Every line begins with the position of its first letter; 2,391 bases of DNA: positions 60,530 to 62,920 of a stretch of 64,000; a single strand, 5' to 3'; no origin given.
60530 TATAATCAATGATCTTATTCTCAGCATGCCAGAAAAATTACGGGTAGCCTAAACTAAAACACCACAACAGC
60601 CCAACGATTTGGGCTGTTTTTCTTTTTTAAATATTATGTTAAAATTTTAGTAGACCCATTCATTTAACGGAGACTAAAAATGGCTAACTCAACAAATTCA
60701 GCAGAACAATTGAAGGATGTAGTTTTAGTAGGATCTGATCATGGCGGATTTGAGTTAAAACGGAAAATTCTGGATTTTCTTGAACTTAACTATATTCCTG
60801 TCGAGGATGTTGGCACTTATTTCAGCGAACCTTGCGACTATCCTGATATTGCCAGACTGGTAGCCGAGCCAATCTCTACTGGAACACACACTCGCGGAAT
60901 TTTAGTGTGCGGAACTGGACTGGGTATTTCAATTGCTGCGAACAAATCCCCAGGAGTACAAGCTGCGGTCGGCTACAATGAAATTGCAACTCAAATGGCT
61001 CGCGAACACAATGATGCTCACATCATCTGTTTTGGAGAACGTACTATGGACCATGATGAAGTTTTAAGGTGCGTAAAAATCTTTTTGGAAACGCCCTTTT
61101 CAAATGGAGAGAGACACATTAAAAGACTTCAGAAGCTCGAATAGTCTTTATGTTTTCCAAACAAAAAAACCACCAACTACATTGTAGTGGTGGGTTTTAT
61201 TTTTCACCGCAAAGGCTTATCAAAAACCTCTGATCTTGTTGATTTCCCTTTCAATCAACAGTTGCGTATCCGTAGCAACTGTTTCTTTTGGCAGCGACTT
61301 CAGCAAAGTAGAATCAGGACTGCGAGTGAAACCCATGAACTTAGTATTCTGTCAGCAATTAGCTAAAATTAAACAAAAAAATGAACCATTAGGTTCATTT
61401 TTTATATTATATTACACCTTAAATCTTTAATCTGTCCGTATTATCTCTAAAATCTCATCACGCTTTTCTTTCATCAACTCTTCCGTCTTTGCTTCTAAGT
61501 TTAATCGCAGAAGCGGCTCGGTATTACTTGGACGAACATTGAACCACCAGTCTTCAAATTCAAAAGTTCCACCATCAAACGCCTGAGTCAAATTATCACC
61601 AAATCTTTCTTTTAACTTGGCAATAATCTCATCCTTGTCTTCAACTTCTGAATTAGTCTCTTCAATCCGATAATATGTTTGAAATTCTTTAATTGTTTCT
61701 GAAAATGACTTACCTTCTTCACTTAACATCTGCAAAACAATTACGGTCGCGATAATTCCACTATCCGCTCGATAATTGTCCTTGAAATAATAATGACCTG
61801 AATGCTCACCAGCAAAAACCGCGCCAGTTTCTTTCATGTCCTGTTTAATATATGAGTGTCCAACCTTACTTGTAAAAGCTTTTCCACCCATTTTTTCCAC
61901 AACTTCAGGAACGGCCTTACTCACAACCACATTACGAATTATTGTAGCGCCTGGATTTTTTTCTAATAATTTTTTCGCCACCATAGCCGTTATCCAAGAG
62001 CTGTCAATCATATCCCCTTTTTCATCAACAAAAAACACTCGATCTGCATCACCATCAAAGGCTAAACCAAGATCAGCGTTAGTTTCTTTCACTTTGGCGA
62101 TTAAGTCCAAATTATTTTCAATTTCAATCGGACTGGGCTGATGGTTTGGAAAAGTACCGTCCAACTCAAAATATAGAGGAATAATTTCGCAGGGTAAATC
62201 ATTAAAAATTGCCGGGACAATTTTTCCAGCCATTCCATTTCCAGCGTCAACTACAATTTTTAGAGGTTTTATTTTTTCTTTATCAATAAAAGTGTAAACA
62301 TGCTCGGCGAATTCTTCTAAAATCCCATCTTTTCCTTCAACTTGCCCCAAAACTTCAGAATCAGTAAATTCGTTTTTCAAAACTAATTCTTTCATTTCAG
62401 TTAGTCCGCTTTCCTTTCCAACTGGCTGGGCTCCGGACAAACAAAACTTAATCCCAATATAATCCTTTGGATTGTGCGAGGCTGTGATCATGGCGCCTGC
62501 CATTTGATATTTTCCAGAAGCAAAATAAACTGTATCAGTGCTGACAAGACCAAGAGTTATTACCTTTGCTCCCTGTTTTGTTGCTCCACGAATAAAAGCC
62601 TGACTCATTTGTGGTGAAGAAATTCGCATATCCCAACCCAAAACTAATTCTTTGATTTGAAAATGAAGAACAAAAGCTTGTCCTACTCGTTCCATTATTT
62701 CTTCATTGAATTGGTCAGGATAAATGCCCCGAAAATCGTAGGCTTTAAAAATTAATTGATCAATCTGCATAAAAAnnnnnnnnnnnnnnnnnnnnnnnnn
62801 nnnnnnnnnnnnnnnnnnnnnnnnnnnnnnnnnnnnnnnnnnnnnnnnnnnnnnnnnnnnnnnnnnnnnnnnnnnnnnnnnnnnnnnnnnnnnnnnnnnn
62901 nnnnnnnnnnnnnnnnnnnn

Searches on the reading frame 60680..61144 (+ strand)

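Call 29: search_protein_families(library=pfam, proteins=[window:60680-61144:+], max_evalue=0.001)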
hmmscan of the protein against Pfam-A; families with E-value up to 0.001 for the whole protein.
window:60680-61144:+ (154 aa): 1 family
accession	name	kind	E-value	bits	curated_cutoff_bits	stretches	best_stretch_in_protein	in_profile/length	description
PF02502.23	LacAB_rpiB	-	5.8e-47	159.6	24.7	1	15-153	1-138/138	Ribose/Galactose Isomerase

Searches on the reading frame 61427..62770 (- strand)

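Call 29: search_protein_families(library=pfam, proteins=[window:61427-62770:-], max_evalue=0.001)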
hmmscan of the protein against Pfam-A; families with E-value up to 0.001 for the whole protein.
window:61427-62770:- (447 aa): 4 families
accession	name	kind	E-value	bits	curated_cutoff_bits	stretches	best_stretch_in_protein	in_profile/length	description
PF02878.22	PGM_PMM_I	-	1.6e-29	102.7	22.5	1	6-133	2-134/138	Phosphoglucomutase/phosphomannomutase, alpha/beta/alpha domain I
PF02880.22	PGM_PMM_III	-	4.4e-29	101.4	20.7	1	259-366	4-115/115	Phosphoglucomutase/phosphomannomutase, alpha/beta/alpha domain III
PF02879.22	PGM_PMM_II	-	3e-26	92.4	29.3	1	153-252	2-103/103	Phosphoglucomutase/phosphomannomutase, alpha/beta/alpha domain II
PF00408.26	PGM_PMM_IV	-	2.6e-11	43.9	23.1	1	371-442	1-67/68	Phosphoglucomutase/phosphomannomutase, C-terminal domain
